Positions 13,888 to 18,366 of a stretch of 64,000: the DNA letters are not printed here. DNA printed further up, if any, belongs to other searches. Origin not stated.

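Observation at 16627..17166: Histidine-phosphatase (PGAM-like) domain inserted between the IleRS catalytic and anticodon-binding parts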

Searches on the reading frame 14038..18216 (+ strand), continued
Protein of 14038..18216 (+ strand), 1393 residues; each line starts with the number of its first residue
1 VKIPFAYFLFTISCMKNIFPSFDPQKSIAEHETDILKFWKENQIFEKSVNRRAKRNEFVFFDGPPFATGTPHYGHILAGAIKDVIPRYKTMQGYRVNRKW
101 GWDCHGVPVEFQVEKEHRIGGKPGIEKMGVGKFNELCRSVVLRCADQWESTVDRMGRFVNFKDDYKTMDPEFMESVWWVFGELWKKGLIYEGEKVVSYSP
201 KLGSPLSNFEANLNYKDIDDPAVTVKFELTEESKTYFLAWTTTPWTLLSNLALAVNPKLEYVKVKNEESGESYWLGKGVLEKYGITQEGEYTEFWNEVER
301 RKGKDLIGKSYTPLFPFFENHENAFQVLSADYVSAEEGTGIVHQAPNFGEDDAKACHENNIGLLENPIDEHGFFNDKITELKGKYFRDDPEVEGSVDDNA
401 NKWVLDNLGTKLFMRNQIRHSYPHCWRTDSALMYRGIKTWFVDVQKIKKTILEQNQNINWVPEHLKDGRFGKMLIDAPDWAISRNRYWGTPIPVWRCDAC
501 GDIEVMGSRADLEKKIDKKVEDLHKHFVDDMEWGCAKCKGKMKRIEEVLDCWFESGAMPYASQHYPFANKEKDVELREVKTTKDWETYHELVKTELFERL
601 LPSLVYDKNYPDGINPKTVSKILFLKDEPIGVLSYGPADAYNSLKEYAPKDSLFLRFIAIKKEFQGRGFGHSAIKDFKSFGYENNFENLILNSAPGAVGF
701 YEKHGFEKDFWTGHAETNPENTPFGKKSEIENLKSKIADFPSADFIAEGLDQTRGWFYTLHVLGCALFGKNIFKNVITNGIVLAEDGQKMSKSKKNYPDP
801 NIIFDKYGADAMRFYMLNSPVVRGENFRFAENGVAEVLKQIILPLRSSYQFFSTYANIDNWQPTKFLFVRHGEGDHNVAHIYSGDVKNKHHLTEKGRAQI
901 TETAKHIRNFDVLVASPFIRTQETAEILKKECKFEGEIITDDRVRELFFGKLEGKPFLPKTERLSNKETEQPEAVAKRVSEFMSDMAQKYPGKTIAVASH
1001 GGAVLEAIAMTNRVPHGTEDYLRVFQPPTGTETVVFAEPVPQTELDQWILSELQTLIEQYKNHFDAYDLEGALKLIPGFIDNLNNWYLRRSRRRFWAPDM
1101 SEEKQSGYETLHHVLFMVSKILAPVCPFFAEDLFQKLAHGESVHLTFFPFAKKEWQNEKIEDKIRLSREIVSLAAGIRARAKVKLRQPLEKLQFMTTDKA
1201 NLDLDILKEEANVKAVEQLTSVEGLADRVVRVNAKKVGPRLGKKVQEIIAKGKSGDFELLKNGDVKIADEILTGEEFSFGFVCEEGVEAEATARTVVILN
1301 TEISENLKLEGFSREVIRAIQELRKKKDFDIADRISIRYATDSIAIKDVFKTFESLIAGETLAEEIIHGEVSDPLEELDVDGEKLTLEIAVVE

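Call 5: find_homologous_proteins(query=window:14038-18216:+, max_evalue=1e-10)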
Query window:14038-18216:+ (1393 aa): 8000 proteins with E <= 1e-10 among 8000 candidates; the best 120 are listed.
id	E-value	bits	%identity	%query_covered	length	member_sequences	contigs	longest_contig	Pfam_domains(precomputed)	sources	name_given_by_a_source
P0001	0.0e+0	3226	100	99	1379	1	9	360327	PF13673.14,PF09334.18,PF08264.20,PF13508.14,PF00133.29,PF19302.5,PF00300.28,PF00583.32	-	-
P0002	0.0e+0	2650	87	48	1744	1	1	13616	PF13673.14,PF09334.18,PF08264.20,PF13508.14,PF00133.29,PF19302.5,PF00300.28,PF00583.32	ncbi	-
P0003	0.0e+0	2502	88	47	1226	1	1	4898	PF09334.18,PF08264.20,PF00133.29,PF19302.5,PF00300.28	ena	-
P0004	0.0e+0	2499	91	47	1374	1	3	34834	PF09334.18,PF04480.19,PF08264.20,PF00133.29,PF19302.5,PF00300.28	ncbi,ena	-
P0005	0.0e+0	2480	90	47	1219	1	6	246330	PF09334.18,PF08264.20,PF00133.29,PF19302.5,PF00300.28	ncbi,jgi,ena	jgi:isoleucyl-tRNA synthetase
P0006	0.0e+0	2349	73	99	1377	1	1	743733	PF09334.18,PF04480.19,PF08264.20,PF00133.29,PF19302.5,PF00300.28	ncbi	-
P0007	0.0e+0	2197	60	62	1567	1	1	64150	PF13673.14,PF09334.18,PF08264.20,PF00133.29,PF19302.5,PF00300.28,PF00583.32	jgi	jgi:isoleucyl-tRNA synthetase/GNAT superfamily N-acetyltransferase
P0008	0.0e+0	1887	74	40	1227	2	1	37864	PF09334.18,PF08264.20,PF00133.29,PF19302.5,PF00300.28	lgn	-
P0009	0.0e+0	1881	70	42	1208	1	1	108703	PF09334.18,PF08264.20,PF00133.29,PF19302.5,PF00300.28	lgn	-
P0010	0.0e+0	1878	73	40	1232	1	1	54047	PF09334.18,PF08264.20,PF00133.29,PF19302.5,PF00300.28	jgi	jgi:isoleucyl-tRNA synthetase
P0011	0.0e+0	1850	71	39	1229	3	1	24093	PF09334.18,PF08264.20,PF00133.29,PF19302.5,PF00300.28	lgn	-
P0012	0.0e+0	1849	59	99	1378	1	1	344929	PF13673.14,PF09334.18,PF08264.20,PF13508.14,PF00133.29,PF19302.5,PF00300.28,PF00583.32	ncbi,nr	ncbi:MAG: GNAT family N-acetyltransferase [Candidatus Gracilibacteria bacterium]|nr:GNAT family N-ac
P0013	0.0e+0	1841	70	42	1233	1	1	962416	PF09334.18,PF08264.20,PF00133.29,PF19302.5,PF00300.28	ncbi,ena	-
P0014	0.0e+0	1823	73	39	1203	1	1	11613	PF09334.18,PF08264.20,PF00133.29,PF19302.5,PF00300.28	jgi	jgi:isoleucyl-tRNA synthetase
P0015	0.0e+0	1802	70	40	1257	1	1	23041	PF09334.18,PF08264.20,PF00133.29,PF19302.5,PF00300.28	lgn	-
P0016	0.0e+0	1800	59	97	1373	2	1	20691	PF09334.18,PF04480.19,PF08264.20,PF00133.29,PF19302.5,PF00300.28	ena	-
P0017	0.0e+0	1797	65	41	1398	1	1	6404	PF09334.18,PF08264.20,PF00133.29,PF19302.5,PF00300.28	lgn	-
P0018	0.0e+0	1796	59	47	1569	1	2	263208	PF09334.18,PF08264.20,PF00133.29,PF19302.5,PF00300.28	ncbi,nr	ncbi:hypothetical protein CSB37_01280 [bacterium DOLZORAL124_38_8]|nr:MAG: hypothetical protein CSB3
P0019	0.0e+0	1794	62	47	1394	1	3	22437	PF09334.18,PF08264.20,PF00133.29,PF19302.5,PF00300.28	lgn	-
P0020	0.0e+0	1778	71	40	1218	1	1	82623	PF09334.18,PF08264.20,PF00133.29,PF19302.5,PF00300.28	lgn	-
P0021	0.0e+0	1774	69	38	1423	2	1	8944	PF09334.18,PF08264.20,PF00133.29,PF19302.5,PF00300.28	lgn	-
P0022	0.0e+0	1752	56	99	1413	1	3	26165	PF09334.18,PF08264.20,PF00133.29,PF19302.5,PF00300.28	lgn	-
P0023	0.0e+0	1747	67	37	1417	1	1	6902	PF09334.18,PF08264.20,PF00133.29,PF19302.5,PF00300.28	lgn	-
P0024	0.0e+0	1744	63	47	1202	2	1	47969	PF09334.18,PF08264.20,PF00133.29,PF19302.5,PF00300.28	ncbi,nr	ncbi:isoleucine--tRNA ligase [Candidatus Gracilibacteria bacterium]|nr:isoleucine--tRNA ligase [Cand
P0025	0.0e+0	1722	64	47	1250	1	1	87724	PF09334.18,PF08264.20,PF00133.29,PF19302.5,PF00300.28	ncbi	-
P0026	0.0e+0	1710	62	47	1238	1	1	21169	PF09334.18,PF08264.20,PF00133.29,PF19302.5,PF00300.28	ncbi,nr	ncbi:class I tRNA ligase family protein [Candidatus Gracilibacteria bacterium]|nr:class I tRNA ligas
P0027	0.0e+0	1693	55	53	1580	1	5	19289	PF13673.14,PF09334.18,PF08264.20,PF13508.14,PF00133.29,PF14542.13,PF19302.5,PF00300.28,PF00583.32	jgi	jgi:isoleucyl-tRNA synthetase/phosphohistidine phosphatase SixA/N-acetylglutamate synthase-like GNAT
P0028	0.0e+0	1660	64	40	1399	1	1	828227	PF09334.18,PF08264.20,PF00133.29,PF19302.5,PF00300.28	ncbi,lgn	-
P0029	0.0e+0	1659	54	47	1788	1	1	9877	PF13673.14,PF09334.18,PF08264.20,PF13508.14,PF00133.29,PF18819.7,PF19302.5,PF00300.28,PF00583.32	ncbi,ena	-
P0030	0.0e+0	1658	67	40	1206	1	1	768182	PF09334.18,PF08264.20,PF00133.29,PF19302.5,PF00300.28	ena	-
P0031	0.0e+0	1657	64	41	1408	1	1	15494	PF09334.18,PF08264.20,PF00133.29,PF19302.5,PF00300.28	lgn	-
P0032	0.0e+0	1648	67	40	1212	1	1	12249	PF09334.18,PF08264.20,PF00133.29,PF19302.5,PF00300.28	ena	-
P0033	0.0e+0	1630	64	41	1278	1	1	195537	PF09334.18,PF08264.20,PF00133.29,PF19302.5,PF00300.28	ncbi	-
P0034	0.0e+0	1626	63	47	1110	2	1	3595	PF09334.18,PF08264.20,PF00133.29,PF19302.5,PF00300.28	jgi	-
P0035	0.0e+0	1621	62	42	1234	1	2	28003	PF09334.18,PF08264.20,PF00133.29,PF19302.5,PF00300.28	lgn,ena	-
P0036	0.0e+0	1612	67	39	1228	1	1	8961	PF09334.18,PF08264.20,PF00133.29,PF19302.5,PF00300.28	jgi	jgi:isoleucyl-tRNA synthetase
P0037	0.0e+0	1582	64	40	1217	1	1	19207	PF09334.18,PF08264.20,PF00133.29,PF19302.5,PF00300.28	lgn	-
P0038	0.0e+0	1565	57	47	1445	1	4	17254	PF09334.18,PF08264.20,PF00133.29,PF19302.5,PF00300.28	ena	-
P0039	0.0e+0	1563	62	40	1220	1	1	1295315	PF09334.18,PF08264.20,PF00133.29,PF19302.5,PF00300.28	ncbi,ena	-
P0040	0.0e+0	1560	86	38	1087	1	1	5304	PF09334.18,PF00133.29,PF00300.28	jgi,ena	-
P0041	0.0e+0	1556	60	40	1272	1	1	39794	PF09334.18,PF08264.20,PF00133.29,PF19302.5,PF00300.28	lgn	-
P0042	0.0e+0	1547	55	47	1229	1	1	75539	PF09334.18,PF08264.20,PF00133.29,PF19302.5,PF00300.28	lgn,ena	-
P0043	0.0e+0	1544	51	99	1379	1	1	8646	PF09334.18,PF08264.20,PF00133.29,PF19302.5,PF00300.28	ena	-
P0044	0.0e+0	1540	63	40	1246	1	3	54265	PF09334.18,PF08264.20,PF00133.29,PF19302.5,PF00300.28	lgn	-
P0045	0.0e+0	1540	56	47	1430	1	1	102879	PF09334.18,PF08264.20,PF00133.29,PF19302.5,PF00300.28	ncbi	-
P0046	0.0e+0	1539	53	99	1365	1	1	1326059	PF13673.14,PF09334.18,PF08264.20,PF13508.14,PF00133.29,PF19302.5,PF00300.28,PF00583.32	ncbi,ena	-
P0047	0.0e+0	1536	58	47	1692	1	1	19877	PF09334.18,PF08264.20,PF00133.29,PF19302.5,PF00300.28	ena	-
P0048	0.0e+0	1534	60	42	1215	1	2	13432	PF09334.18,PF08264.20,PF00133.29,PF19302.5,PF00300.28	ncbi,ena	-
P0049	0.0e+0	1506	49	99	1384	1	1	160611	PF09334.18,PF08264.20,PF00133.29,PF19302.5,PF00300.28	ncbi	-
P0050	0.0e+0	1501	60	42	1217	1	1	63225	PF09334.18,PF08264.20,PF00133.29,PF19302.5,PF00300.28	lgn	-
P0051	0.0e+0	1493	57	42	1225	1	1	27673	PF09334.18,PF08264.20,PF00133.29,PF19302.5,PF00300.28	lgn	-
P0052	0.0e+0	1493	60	42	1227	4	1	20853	PF09334.18,PF08264.20,PF00133.29,PF19302.5,PF00300.28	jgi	-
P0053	0.0e+0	1486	63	40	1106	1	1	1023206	PF09334.18,PF08264.20,PF00133.29,PF19302.5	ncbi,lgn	-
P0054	0.0e+0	1482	58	42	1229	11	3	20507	PF09334.18,PF08264.20,PF00133.29,PF19302.5,PF00300.28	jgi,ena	-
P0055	0.0e+0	1479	61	40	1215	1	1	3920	PF09334.18,PF08264.20,PF00133.29,PF19302.5,PF00300.28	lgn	-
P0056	0.0e+0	1477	59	40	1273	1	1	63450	PF09334.18,PF08264.20,PF00133.29,PF19302.5,PF00300.28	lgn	-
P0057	0.0e+0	1450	57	40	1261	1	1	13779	PF09334.18,PF08264.20,PF00133.29,PF19302.5,PF00300.28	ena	-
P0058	0.0e+0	1432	54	42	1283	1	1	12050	PF09334.18,PF08264.20,PF00133.29,PF19302.5,PF00300.28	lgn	-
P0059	0.0e+0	1428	49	78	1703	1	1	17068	PF13673.14,PF09334.18,PF08264.20,PF13508.14,PF00133.29,PF01797.22,PF19302.5,PF00300.28,PF00583.32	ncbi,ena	-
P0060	0.0e+0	1427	64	38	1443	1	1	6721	PF09334.18,PF08264.20,PF00133.29,PF13671.13,PF13238.13,PF19302.5,PF00300.28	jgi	jgi:isoleucyl-tRNA synthetase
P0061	0.0e+0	1421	59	39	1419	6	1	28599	PF09334.18,PF08264.20,PF00133.29,PF19302.5,PF00300.28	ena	-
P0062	0.0e+0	1399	60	40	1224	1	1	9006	PF09334.18,PF08264.20,PF00133.29,PF19302.5,PF00300.28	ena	-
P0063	0.0e+0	1393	60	40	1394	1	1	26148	PF09334.18,PF08264.20,PF12697.14,PF00133.29,PF06821.20,PF19302.5,PF00300.28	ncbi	-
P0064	0.0e+0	1388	54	51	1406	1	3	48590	PF09334.18,PF08264.20,PF00133.29,PF19302.5,PF00300.28,PF00583.32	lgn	-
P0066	0.0e+0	1352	65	40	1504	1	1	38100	PF13419.13,PF09334.18,PF08264.20,PF00702.33,PF00133.29,PF13242.13,PF19302.5,PF06888.19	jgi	jgi:isoleucyl-tRNA synthetase/phosphoglycolate phosphatase-like HAD superfamily hydrolase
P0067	0.0e+0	1335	52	50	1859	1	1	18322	PF13673.14,PF09334.18,PF08264.20,PF13508.14,PF00133.29,PF19302.5,PF00300.28,PF00583.32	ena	-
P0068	0.0e+0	1330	61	40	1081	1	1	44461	PF09334.18,PF08264.20,PF00133.29,PF19302.5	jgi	jgi:isoleucyl-tRNA synthetase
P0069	0.0e+0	1317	63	40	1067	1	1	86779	PF09334.18,PF08264.20,PF00133.29,PF19302.5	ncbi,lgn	-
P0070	0.0e+0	1306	55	42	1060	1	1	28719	PF09334.18,PF08264.20,PF00133.29,PF00300.28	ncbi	ncbi:MAG TPA: isoleucine--tRNA ligase, partial [Candidatus Gracilibacteria bacterium]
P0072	0.0e+0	1277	58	41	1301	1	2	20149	PF09334.18,PF08264.20,PF00133.29,PF19302.5,PF00300.28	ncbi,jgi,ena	ncbi:MAG: class I tRNA ligase family protein [Candidatus Peregrinibacteria bacterium]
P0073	0.0e+0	1270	57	42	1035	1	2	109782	PF09334.18,PF08264.20,PF00133.29,PF19302.5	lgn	-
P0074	0.0e+0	1233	53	40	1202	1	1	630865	PF09334.18,PF08264.20,PF00133.29,PF19302.5,PF00300.28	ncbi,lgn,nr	ncbi:isoleucine--tRNA ligase [Candidatus Peribacteria bacterium]|nr:isoleucine--tRNA ligase [Candida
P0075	0.0e+0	1212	57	36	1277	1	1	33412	PF09334.18,PF08264.20,PF00133.29,PF19302.5,PF00300.28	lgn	-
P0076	0.0e+0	1203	55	36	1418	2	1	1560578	PF13673.14,PF09334.18,PF08264.20,PF13508.14,PF00133.29,PF19302.5,PF00300.28,PF00583.32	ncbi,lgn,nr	ncbi:GNAT family N-acetyltransferase [Candidatus Peregrinibacteria bacterium]|nr:MAG: GNAT family N-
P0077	0.0e+0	1195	56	36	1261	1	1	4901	PF09334.18,PF08264.20,PF00133.29,PF19302.5,PF00300.28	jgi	jgi:isoleucyl-tRNA synthetase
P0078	0.0e+0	1182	57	36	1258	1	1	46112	PF09334.18,PF08264.20,PF00133.29,PF19302.5,PF00300.28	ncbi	-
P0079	0.0e+0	1181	55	36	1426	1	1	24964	PF13673.14,PF09334.18,PF08264.20,PF13508.14,PF00133.29,PF19302.5,PF00300.28,PF00583.32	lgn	-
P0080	0.0e+0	1179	57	36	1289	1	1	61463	PF09334.18,PF08264.20,PF00133.29,PF19302.5,PF00300.28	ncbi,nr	ncbi:class I tRNA ligase family protein [Candidatus Peregrinibacteria bacterium]|nr:class I tRNA lig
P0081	0.0e+0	1178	-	-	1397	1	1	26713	PF09334.18,PF04480.19,PF08264.20,PF00133.29,PF19302.5,PF00300.28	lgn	-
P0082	0.0e+0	1175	57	36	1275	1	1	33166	PF09334.18,PF08264.20,PF00133.29,PF19302.5,PF00300.28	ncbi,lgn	-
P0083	0.0e+0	1175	60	36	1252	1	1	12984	PF09334.18,PF08264.20,PF00133.29,PF19302.5,PF00300.28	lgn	-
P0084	0.0e+0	1169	-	-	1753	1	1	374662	PF06414.19,PF09334.18,PF04480.19,PF08264.20,PF00133.29,PF18741.8,PF13671.13,PF13238.13,PF19302.5,PF00300.28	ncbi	-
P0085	0.0e+0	1153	-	-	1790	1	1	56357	PF13673.14,PF09334.18,PF00133.29,PF13671.13,PF13238.13,PF01797.22,PF00300.28,PF00583.32,PF08264.20,PF13508.14,PF19302.5,PF20720.4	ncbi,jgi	jgi:isoleucyl-tRNA synthetase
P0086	0.0e+0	1128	51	36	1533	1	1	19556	PF13673.14,PF09334.18,PF08264.20,PF13508.14,PF00133.29,PF19302.5,PF00300.28,PF00583.32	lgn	-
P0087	0.0e+0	1108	50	40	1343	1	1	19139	PF09334.18,PF08264.20,PF00133.29,PF19302.5,PF00300.28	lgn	-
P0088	0.0e+0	1102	53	38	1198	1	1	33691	PF09334.18,PF08264.20,PF00133.29,PF19302.5,PF00300.28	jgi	jgi:isoleucyl-tRNA synthetase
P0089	0.0e+0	1095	53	36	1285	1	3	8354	PF09334.18,PF08264.20,PF00133.29,PF19302.5,PF00300.28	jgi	jgi:isoleucyl-tRNA synthetase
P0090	0.0e+0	1095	-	-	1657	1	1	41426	PF13673.14,PF09334.18,PF08264.20,PF13508.14,PF00133.29,PF13238.13,PF19302.5,PF00300.28,PF00583.32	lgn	-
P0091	0.0e+0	1091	52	37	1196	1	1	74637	PF09334.18,PF01406.26,PF08264.20,PF00133.29,PF19302.5,PF00300.28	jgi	-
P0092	0.0e+0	1087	50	40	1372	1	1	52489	PF09334.18,PF08264.20,PF00133.29,PF19302.5,PF00300.28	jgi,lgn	-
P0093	0.0e+0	1086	46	61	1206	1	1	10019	PF09334.18,PF08264.20,PF00133.29,PF19302.5,PF00300.28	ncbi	-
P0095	0.0e+0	1081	45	61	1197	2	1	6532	PF09334.18,PF08264.20,PF00133.29,PF19302.5,PF00300.28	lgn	-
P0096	0.0e+0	1077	54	37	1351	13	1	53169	PF13673.14,PF09334.18,PF13302.14,PF13508.14,PF00133.29,PF00300.28,PF00583.32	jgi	jgi:isoleucyl-tRNA synthetase/GNAT superfamily N-acetyltransferase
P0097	0.0e+0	1075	-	-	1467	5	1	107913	PF09334.18,PF08264.20,PF00133.29,PF19302.5,PF00300.28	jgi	jgi:isoleucyl-tRNA synthetase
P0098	0.0e+0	1073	53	36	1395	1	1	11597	PF09334.18,PF08264.20,PF00133.29,PF13238.13,PF19302.5,PF00300.28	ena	-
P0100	0.0e+0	1071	-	-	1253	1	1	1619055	PF09334.18,PF08264.20,PF00133.29,PF19302.5,PF00300.28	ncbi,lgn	ncbi:MAG: class I tRNA ligase family protein [Candidatus Gracilibacteria bacterium]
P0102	0.0e+0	1071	-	-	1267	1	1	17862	PF09334.18,PF08264.20,PF00133.29,PF19302.5,PF00300.28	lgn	-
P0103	0.0e+0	1070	52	37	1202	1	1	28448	PF09334.18,PF08264.20,PF00133.29,PF19302.5,PF00300.28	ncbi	-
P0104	0.0e+0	1070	50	37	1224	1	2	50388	PF09334.18,PF08264.20,PF00133.29,PF19302.5,PF00300.28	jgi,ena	-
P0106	0.0e+0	1065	51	38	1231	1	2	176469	PF09334.18,PF08264.20,PF00133.29,PF19302.5,PF00300.28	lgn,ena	-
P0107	0.0e+0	1063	47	40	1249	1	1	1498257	PF09334.18,PF08264.20,PF00133.29,PF19302.5,PF00300.28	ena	-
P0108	0.0e+0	1063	-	-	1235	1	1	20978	PF09334.18,PF08264.20,PF00133.29,PF19302.5,PF00300.28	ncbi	-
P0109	0.0e+0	1062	51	37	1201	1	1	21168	PF09334.18,PF08264.20,PF00133.29,PF19302.5,PF00300.28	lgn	-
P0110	0.0e+0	1061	-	-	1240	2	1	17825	PF09334.18,PF08264.20,PF00133.29,PF19302.5,PF00300.28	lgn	-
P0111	0.0e+0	1061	46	61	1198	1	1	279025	PF09334.18,PF08264.20,PF00133.29,PF19302.5,PF00300.28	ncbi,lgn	-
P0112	0.0e+0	1060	44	61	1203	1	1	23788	PF09334.18,PF08264.20,PF00133.29,PF19302.5,PF00300.28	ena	-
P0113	0.0e+0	1058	49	37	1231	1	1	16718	PF09334.18,PF08264.20,PF00133.29,PF19302.5,PF00300.28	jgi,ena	-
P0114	0.0e+0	1058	-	-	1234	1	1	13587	PF09334.18,PF08264.20,PF00133.29,PF19302.5,PF00300.28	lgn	-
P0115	0.0e+0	1056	52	38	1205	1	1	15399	PF09334.18,PF08264.20,PF00133.29,PF19302.5,PF00300.28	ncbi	-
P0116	0.0e+0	1053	-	-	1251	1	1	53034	PF09334.18,PF08264.20,PF00133.29,PF19302.5,PF00300.28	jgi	-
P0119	0.0e+0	1049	47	45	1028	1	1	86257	PF09334.18,PF08264.20,PF00133.29,PF19302.5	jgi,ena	-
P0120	0.0e+0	1049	51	37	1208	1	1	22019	PF09334.18,PF08264.20,PF00133.29,PF19302.5,PF00300.28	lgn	-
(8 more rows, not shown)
